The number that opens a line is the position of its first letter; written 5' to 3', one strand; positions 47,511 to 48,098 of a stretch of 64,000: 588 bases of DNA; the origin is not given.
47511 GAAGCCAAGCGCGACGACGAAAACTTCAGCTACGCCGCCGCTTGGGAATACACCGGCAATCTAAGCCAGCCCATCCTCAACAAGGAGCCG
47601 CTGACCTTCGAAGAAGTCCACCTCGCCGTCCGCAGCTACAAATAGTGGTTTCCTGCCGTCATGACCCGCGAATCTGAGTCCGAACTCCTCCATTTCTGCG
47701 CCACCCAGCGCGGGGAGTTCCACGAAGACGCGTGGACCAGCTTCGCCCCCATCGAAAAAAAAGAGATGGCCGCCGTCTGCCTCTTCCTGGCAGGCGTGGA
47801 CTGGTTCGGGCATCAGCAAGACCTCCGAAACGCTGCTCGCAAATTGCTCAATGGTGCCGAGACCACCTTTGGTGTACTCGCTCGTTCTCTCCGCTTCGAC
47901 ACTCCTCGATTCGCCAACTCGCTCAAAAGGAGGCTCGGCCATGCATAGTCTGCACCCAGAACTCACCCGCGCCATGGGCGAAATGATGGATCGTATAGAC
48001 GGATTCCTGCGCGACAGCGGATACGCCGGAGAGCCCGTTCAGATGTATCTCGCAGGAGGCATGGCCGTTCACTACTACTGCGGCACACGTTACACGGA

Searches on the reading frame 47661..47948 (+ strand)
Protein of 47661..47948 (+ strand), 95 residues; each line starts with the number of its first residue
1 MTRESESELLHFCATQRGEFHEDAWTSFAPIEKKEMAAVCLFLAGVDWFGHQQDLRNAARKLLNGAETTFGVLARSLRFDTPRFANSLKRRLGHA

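Call 3: search_protein_families(library=pfam, proteins=[window:47661-47948:+], max_evalue=1)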
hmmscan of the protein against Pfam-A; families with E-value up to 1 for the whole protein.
window:47661-47948:+ (95 aa): 0 families

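Call 4: search_protein_families(library=padloc, proteins=[window:47661-47948:+], max_evalue=1)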
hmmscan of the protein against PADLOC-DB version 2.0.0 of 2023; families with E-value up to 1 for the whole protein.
window:47661-47948:+ (95 aa): 0 families

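Call 5: search_protein_families(library=ncbifam, proteins=[window:47661-47948:+], max_evalue=1)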
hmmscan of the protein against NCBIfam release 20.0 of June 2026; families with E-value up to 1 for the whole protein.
window:47661-47948:+ (95 aa): 0 families

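Call 7: find_homologous_proteins(query=window:47661-47948:+, max_evalue=0.01)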
Query window:47661-47948:+ (95 aa): 38 proteins with E <= 0.01 among 41 candidates.
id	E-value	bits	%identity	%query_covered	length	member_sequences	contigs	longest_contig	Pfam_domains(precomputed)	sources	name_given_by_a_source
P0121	6.3e-57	207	98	100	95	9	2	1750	-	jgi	-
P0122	2.1e-54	199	95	100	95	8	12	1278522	-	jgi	jgi:hypothetical protein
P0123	7.1e-53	194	95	100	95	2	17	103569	-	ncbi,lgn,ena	-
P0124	2.7e-51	189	91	100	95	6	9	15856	-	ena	-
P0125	1.8e-48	180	88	100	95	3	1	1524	-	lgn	-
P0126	2.3e-48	180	87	100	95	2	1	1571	-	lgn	-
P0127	2.1e-46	173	84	100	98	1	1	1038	-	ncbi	-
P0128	4.4e-46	172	85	100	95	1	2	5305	-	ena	-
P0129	1.0e-45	171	85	98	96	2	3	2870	-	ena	-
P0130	4.1e-45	169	81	100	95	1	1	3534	-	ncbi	-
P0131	1.1e-44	168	83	100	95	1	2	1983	-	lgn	-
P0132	2.1e-44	167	83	98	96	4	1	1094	-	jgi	-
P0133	1.3e-43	164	80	100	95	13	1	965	-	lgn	-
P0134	6.3e-43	162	79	100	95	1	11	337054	-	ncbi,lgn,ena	ncbi:MAG: hypothetical protein U1F81_23565 [Verrucomicrobiaceae bacterium]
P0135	1.9e-42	161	80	100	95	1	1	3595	-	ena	-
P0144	2.3e-36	141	71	97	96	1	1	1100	-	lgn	-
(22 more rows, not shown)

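Call 29: predict_structure(alignment_id=A1)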
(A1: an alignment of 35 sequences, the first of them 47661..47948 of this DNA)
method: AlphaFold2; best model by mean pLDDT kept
length: 95 residues; sequences in the alignment: 35
mean_pLDDT: 92.4   pTM: 0.85
mean pLDDT of the five models: 92.4, 92.0, 89.8, 88.0, 86.0
residues with pLDDT >= 90: 82; 70-90: 11; 50-70: 1; < 50: 1
segments of 3 or more residues with pLDDT < 50: none
pLDDT, mean of each block of 10 residues (from residue 1): 91 91 94 96 93 96 93 94 92 75
secondary structure, 60 per line:
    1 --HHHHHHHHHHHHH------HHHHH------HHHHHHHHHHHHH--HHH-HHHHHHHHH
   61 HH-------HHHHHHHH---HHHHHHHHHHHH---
elements in order: H3-15 H22-26 H33-45 H52-62 H70-77 H81-92

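Call 33: fold_search(model_id=the predicted structure, library=pdb)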
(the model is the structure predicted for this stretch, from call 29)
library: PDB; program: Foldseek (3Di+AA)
matches with E <= 10: 44; with E <= 0.001: 0
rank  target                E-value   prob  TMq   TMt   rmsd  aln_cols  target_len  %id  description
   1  5tqb_B                9.9e-01  0.11  0.22  0.09  12.7        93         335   13  Crystal structure of assembly chaperone of ribosomal protein L4 (Acl4) in complex with ribosomal protein L4 (RpL4) (released 2017-02-15)
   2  9deh_A                2.4e+00  0.06  0.23  0.17  12.9       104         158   17  The designed serine hydrolase known as win31 (released 2025-02-19)
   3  1cnt_2                3.3e+00  0.06  0.24  0.20  12.4        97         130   13  CILIARY NEUROTROPHIC FACTOR (released 1997-03-26)
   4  3ibx_A                3.8e+00  0.08  0.29  0.15  12.3       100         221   14  Crystal structure of F47Y variant of TenA (HP1287) from Helicobacter pylori (released 2009-11-17)
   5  8gab_A                3.8e+00  0.07  0.29  0.28  10.0       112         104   15  Crystal structure of CTLA-4 in complex with a high affinity CTLA-4 binder (released 2024-08-21)
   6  5hb0_C                4.5e+00  0.10  0.37  0.10   8.8       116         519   13  Crystal structure of Chaetomium thermophilum Nup170 CTD-Nup145N complex (released 2016-04-20)
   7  8tzm_MODEL_1_A        5.8e+00  0.06  0.30  0.26  11.6        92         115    3  Solution structure for a putative Type I site-specific deoxyribonuclease from Neisseria gonorrhoeae (NCCP11945 (released 2023-10-04)
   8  8e0m_K                5.8e+00  0.04  0.23  0.15  14.5        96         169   21  Homotrimeric variant of tcTRP9, BGL15 (released 2023-04-12)
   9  4fm3_C                5.8e+00  0.02  0.18  0.17  18.9       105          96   12  Crystal structure of a DUF4398 family protein (PA2901) from Pseudomonas aeruginosa PAO1 at 2.47 A resolution (released 2012-08-15)
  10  7z3p_A                6.1e+00  0.06  0.30  0.27  10.5        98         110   16  Crystal structure of the mouse leptin:LepR-CRH2 encounter complex to 1.95 A resolution. (released 2023-03-22)
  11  8e0l_A                6.1e+00  0.03  0.19  0.15  13.3        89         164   15  Homotrimeric variant of tcTRP9, BGL06 (released 2023-04-12)
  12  4fm3_A                6.4e+00  0.02  0.17  0.17  16.4       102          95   14  Crystal structure of a DUF4398 family protein (PA2901) from Pseudomonas aeruginosa PAO1 at 2.47 A resolution (released 2012-08-15)
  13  9dis_A                6.8e+00  0.06  0.29  0.25  10.3       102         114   13  Cryo-EM structure of the heme/hemoglobin transporter ChuA, in complex with de novo designed binder H3 (released 2025-05-21)
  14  9dbu                  6.8e+00  0.04  0.21  0.20   9.6        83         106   10  Apo Structure of Computationally Designed Homotetramer PW1 (released 2025-08-27)
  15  8e0n_E                6.8e+00  0.04  0.24  0.16  13.9        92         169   16  Homotrimeric variant of tcTRP9, BGL18 (released 2023-04-12)
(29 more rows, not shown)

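Call 38: search_solved_structures(query=A1, max_evalue=10)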
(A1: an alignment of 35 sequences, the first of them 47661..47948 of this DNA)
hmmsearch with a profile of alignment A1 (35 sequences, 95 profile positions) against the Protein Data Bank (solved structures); distinct sequences matched with E-value up to 10: 2.
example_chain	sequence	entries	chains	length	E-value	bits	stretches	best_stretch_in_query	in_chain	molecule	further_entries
5cwf_A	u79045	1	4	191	0.3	14.7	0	31-79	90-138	Designed helical repeat protein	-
9r2g_A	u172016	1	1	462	0.65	13.6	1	17-75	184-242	Cytochrome bd menaquinol oxidase subunit I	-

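Call 48: search_protein_representatives(alignment_id=A1)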
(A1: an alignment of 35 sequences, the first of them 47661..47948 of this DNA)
Query: 35 sequences, 95 profile positions. Proteins with E-value up to 0.001 (for the whole library): 191; up to 1e-10: 95; up to 1e-30: 2. The best 150 are listed.
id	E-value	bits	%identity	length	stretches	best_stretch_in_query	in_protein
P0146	1.9e-45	169.2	-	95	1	1-95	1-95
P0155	1.1e-32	128.3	-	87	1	1-68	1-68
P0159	2.1e-28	114.5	-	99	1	1-95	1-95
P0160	2.1e-27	111.3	-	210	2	1-90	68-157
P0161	2.9e-27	110.9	-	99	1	1-94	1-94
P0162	6.9e-27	109.7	-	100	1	1-95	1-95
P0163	2.1e-26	108.2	-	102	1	1-91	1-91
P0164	3.1e-26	107.6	-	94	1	1-92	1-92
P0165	1.1e-25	105.9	-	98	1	1-93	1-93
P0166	1.2e-25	105.7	-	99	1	1-95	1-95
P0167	1.2e-25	105.7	-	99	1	1-95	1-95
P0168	1.9e-25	105.1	-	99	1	1-95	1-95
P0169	4.5e-25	103.9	-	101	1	1-95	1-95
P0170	1.4e-24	102.3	-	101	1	1-95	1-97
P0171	1.6e-24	102.1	-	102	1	1-95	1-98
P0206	9.5e-17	77.2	-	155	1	2-95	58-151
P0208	1.2e-16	76.8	-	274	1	1-93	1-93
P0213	3.4e-16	75.4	-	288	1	2-93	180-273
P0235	1.9e-12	63.4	-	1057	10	37-82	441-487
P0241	5.5e-12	61.9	-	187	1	3-94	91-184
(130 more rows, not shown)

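Call 49: search_protein_families(library=pfam, proteins=[P0208, P0213, P0160, P0241, P0206, P0235], max_evalue=0.01)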
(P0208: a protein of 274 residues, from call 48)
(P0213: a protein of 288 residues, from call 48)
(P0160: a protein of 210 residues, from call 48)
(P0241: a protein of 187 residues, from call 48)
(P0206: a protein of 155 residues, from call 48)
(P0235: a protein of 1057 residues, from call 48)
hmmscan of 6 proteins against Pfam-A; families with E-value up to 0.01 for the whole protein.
P0208 (274 aa): 0 families

P0213 (288 aa): 3 families
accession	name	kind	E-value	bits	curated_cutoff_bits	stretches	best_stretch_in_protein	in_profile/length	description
PF00929.31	RNase_T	-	2.1e-21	77.6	24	1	5-170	1-163/164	Exonuclease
PF16473.11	Rv2179c-like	-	1.6e-06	28.4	27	1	21-171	14-173/177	3'-5' exoribonuclease Rv2179c-like domain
PF19311.4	KELAA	-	0.00059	19.9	23.4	1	53-68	12-27/32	KELAA motif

P0160 (210 aa): 0 families

P0241 (187 aa): 4 families
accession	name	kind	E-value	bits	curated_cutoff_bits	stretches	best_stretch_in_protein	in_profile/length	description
PF01381.28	HTH_3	-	5.9e-07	29.9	23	1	24-60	1-37/55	Helix-turn-helix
PF13560.12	HTH_31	-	2.4e-06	28.2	27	1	19-64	1-47/64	Helix-turn-helix domain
PF13413.12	HTH_25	-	0.00053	20.2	24.6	1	24-58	2-36/62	Helix-turn-helix domain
PF13443.12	HTH_26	-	0.00058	20.5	22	1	28-63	6-42/63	Cro/C1-type HTH DNA-binding domain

P0206 (155 aa): 0 families

P0235 (1057 aa): 10 families
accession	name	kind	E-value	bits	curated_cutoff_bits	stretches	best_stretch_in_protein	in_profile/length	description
PF25359.1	PH_met_RdRP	-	5.8e-12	46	27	0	657-688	50-81/220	Metazoan RdRP associated PH-like domain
PF11502.13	BCL9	-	2.2e-11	43.9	25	0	931-946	22-37/39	B-cell lymphoma 9 protein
PF14793.11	DUF4478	-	2.4e-10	40.8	25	0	891-922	3-34/109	Pyrimidine/purine nucleotide 5'-monophosphate nucleosidases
PF03603.18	DNA_III_psi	-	1.4e-08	35.5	22.2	0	856-913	56-116/127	DNA polymerase III psi subunit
PF24136.1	DUF7403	-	1.8e-06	28.4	27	0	874-904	5-35/106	Domain of unknown function (DUF7403)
PF10584.14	Proteasome_A_N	-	3.2e-06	27.1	27.7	0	515-522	10-17/23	Proteasome subunit A N-terminal signature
PF18113.7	Rbx_binding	-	4.5e-05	23.6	22.1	0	544-565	32-53/71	Rubredoxin binding C-terminal domain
PF17644.7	30K_MP_core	-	6.8e-05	23.2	25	0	602-633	33-64/138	Jelly-roll domain of 30K viral movement proteins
PF06502.16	Equine_IAV_S2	-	0.00029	21.3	21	0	486-503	20-37/67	Equine infectious anaemia virus S2 protein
PF12976.13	DUF3860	-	0.0056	17.1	27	0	250-289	47-83/93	Domain of Unknown Function with PDB structure (DUF3860)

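Call 53: find_encoding_contigs(protein=P0213, flank=3000, max_places=3)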
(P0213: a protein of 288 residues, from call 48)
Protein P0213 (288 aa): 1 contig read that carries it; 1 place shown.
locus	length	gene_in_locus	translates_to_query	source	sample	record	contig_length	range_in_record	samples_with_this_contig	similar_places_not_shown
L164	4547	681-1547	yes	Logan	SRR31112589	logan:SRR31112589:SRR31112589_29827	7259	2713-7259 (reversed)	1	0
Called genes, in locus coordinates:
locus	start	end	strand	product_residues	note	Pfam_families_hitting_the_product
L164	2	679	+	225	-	?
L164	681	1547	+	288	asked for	PF00929:RNase_T, PF16473:Rv2179c-like (faint)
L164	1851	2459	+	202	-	PF01381:HTH_3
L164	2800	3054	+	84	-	-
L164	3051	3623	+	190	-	PF00239:Resolvase, PF02796:HTH_7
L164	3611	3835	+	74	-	-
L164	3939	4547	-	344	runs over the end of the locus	PF13384:HTH_23 (faint), PF13518:HTH_28, PF13551:HTH_29 (faint), PF13592:HTH_33, PF13358:DDE_3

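Call 54: find_encoding_contigs(protein=P0241, flank=3000, max_places=3)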
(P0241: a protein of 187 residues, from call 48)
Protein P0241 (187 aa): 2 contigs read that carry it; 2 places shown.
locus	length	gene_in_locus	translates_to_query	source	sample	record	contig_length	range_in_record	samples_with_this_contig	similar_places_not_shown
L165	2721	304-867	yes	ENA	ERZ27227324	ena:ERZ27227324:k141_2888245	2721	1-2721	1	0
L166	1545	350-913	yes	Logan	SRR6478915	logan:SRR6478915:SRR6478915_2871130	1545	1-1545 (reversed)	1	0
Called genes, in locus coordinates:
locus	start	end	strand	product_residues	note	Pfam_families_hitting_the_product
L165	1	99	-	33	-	?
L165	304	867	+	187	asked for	PF01381:HTH_3 (weak), PF13560:HTH_31 (weak)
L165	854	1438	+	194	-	PF19502:DUF6036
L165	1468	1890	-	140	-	PF01078:Mg_chelatase (weak), PF13335:Mg_chelatase_C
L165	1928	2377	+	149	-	PF13560:HTH_31 (faint), PF01381:HTH_3 (weak), PF12844:HTH_19 (faint), PF13384:HTH_23 (faint)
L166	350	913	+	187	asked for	PF01381:HTH_3 (weak), PF13560:HTH_31 (weak)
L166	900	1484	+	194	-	PF19502:DUF6036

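Call 69: fold_search(model_id=the predicted structure, library=viral)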
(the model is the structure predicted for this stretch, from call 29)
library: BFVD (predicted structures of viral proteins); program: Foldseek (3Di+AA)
matches with E <= 10: 107; with E <= 0.001: 0
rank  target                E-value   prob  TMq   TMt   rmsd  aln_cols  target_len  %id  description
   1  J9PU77                1.1e+00  0.12  0.26  0.25  15.2       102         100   15  Uncharacterized protein [Bacillus phage BPS13]
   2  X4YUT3                1.7e+00  0.11  0.26  0.13  12.2        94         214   14  DUF3310 domain-containing protein [Lactococcus phage P118]
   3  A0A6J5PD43            1.8e+00  0.08  0.19  0.20  13.0        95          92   16  Uncharacterized protein [uncultured Caudovirales phage]
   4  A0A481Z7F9            2.1e+00  0.07  0.23  0.08  13.4       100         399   17  RasGEF domain protein [Pithovirus LCPAC304]
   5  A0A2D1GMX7            3.2e+00  0.07  0.26  0.08  16.3        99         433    9  (no name in the UniProt tables at hand)
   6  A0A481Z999            3.2e+00  0.06  0.24  0.06  12.2        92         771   21  RasGEF domain protein [Pithovirus LCPAC202]
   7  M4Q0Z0                3.5e+00  0.08  0.26  0.21  13.6        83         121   16  (no name in the UniProt tables at hand)
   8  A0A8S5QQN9            3.5e+00  0.05  0.23  0.20  14.2        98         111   16  Uncharacterized protein [Siphoviridae sp. ctgBD49]
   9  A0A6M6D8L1            3.5e+00  0.04  0.24  0.11  11.7       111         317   12  (no name in the UniProt tables at hand)
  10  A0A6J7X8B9            3.7e+00  0.08  0.30  0.21   8.0       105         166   13  Uncharacterized protein [uncultured Caudovirales phage]
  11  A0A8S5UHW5            3.7e+00  0.07  0.25  0.15  11.1        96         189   14  Uncharacterized protein [Myoviridae sp. ctu2j3]
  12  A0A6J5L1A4            3.7e+00  0.03  0.20  0.07  17.1       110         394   12  Uncharacterized protein [uncultured Caudovirales phage]
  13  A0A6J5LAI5            3.9e+00  0.08  0.26  0.26  10.2        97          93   18  Uncharacterized protein [uncultured Caudovirales phage]
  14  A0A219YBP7            4.1e+00  0.09  0.33  0.28   9.5       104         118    9  Uncharacterized protein [Aeromonas phage 65.2]
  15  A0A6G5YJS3            4.1e+00  0.06  0.24  0.18  11.8        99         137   15  (no name in the UniProt tables at hand)
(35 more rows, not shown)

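Call 74: find_encoding_contigs(protein=P0129, flank=3000, max_places=3)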
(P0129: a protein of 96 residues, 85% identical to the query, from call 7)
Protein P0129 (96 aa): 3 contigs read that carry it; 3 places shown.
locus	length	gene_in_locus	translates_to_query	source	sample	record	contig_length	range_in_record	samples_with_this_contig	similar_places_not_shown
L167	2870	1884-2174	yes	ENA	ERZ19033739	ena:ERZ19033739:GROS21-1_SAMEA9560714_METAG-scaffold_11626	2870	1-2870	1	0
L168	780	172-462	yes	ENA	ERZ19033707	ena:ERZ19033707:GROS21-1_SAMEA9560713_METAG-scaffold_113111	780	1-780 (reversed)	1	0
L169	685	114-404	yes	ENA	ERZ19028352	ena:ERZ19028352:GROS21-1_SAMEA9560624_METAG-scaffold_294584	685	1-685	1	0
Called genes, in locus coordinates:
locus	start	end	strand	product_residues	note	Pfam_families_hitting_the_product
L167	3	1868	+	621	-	?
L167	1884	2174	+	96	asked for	-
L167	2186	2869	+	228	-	?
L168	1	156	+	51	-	?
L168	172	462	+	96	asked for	-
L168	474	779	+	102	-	?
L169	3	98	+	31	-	?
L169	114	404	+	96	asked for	-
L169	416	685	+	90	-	?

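Call 75: find_encoding_contigs(protein=P0144, flank=3000, max_places=3)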
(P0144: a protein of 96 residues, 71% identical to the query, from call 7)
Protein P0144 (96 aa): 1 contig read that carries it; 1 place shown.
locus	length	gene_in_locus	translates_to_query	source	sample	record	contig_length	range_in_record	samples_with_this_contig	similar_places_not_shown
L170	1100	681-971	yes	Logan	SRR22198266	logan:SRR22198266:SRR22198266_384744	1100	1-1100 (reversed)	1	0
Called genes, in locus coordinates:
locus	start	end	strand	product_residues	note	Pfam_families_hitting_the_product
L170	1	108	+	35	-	?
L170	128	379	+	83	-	-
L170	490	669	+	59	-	-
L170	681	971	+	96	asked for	-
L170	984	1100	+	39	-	?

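Call 76: search_protein_families(library=phrogs, proteins=[window:47661-47948:+], max_evalue=0.01)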
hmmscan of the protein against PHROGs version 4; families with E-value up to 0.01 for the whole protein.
window:47661-47948:+ (95 aa): 0 families

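Call 86: search_protein_families(library=pfam, proteins=[L170:128-379:+, L170:490-669:+], max_evalue=0.1)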
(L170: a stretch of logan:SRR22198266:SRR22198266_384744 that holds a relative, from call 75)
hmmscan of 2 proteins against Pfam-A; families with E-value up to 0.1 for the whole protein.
L170:128-379:+ (83 aa): 1 family
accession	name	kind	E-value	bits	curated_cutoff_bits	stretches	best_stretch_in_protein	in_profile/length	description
PF09720.15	Unstab_antitox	-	0.089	13.3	23.3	0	16-66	2-50/54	Putative addiction module component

L170:490-669:+ (59 aa): 0 families
